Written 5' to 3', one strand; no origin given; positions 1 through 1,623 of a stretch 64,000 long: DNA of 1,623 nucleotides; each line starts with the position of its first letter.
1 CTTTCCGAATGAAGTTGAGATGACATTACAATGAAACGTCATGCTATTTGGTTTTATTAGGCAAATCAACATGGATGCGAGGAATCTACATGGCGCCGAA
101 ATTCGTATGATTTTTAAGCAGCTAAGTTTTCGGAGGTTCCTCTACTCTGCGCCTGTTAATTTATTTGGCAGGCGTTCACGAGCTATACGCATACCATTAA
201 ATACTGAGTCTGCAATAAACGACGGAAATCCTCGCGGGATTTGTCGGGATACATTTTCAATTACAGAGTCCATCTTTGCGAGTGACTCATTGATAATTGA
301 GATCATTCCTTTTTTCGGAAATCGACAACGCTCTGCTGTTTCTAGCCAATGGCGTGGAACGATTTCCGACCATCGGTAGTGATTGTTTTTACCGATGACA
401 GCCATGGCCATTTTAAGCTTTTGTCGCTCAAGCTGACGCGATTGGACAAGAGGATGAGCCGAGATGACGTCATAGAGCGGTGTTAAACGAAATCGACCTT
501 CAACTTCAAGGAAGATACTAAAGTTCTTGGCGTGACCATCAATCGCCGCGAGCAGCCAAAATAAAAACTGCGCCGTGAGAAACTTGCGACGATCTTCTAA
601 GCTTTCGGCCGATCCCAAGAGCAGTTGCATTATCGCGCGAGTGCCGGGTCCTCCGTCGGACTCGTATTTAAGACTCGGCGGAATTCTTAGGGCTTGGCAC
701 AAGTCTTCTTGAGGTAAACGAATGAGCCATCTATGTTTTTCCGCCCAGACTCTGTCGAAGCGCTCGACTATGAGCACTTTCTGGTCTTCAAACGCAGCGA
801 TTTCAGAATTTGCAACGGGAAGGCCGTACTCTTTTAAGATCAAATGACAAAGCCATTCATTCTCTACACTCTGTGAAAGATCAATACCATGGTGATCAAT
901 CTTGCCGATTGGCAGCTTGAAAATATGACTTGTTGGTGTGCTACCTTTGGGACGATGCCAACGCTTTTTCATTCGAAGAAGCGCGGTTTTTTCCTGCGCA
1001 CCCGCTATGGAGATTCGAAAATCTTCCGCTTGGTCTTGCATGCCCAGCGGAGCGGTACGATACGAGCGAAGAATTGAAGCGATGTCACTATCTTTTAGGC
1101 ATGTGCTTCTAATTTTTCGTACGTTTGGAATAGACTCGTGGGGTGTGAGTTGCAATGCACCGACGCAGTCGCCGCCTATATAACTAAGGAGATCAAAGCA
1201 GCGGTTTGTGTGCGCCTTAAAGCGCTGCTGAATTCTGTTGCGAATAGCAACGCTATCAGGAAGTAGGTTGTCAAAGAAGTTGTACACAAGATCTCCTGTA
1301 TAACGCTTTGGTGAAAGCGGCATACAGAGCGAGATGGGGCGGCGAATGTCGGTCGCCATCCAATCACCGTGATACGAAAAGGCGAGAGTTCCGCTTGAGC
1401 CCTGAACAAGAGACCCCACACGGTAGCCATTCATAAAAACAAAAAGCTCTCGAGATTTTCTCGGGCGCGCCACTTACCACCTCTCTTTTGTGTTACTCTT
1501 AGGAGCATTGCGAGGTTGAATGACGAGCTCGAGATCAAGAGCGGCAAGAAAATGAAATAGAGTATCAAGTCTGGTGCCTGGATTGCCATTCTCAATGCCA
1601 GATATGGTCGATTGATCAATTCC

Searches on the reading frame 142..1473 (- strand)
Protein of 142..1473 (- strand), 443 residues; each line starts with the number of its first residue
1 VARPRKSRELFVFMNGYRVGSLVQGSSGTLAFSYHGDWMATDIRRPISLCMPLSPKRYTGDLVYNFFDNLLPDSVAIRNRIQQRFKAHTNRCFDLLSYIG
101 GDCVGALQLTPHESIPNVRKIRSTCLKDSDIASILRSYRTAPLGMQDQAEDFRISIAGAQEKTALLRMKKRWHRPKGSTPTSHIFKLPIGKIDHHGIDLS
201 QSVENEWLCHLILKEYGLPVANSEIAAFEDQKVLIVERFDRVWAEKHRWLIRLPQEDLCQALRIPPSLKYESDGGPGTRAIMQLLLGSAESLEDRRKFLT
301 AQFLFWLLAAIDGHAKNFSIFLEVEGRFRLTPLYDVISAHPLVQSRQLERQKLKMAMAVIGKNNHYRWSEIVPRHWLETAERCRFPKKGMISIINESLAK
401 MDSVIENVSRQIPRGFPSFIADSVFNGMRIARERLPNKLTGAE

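Call 75: search_protein_families(library=pfam, proteins=[window:142-1473:-], max_evalue=1)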
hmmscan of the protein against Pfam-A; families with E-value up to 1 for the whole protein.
window:142-1473:- (443 aa): 4 families
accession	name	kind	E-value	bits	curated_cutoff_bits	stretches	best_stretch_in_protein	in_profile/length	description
PF07804.18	HipA_C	-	7e-51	173.3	30.5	1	154-403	1-211/213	HipA-like C-terminal domain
PF13657.11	Couple_hipA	-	1.2e-24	87.1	22.5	1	12-109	3-98/99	HipA N-terminal domain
PF20613.4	HipA_2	-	0.088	12.5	27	0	202-231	37-66/240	HipA-like kinase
PF24847.1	DUF7722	-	0.18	12.9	26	0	206-222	14-30/46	Domain of unknown function (DUF7722)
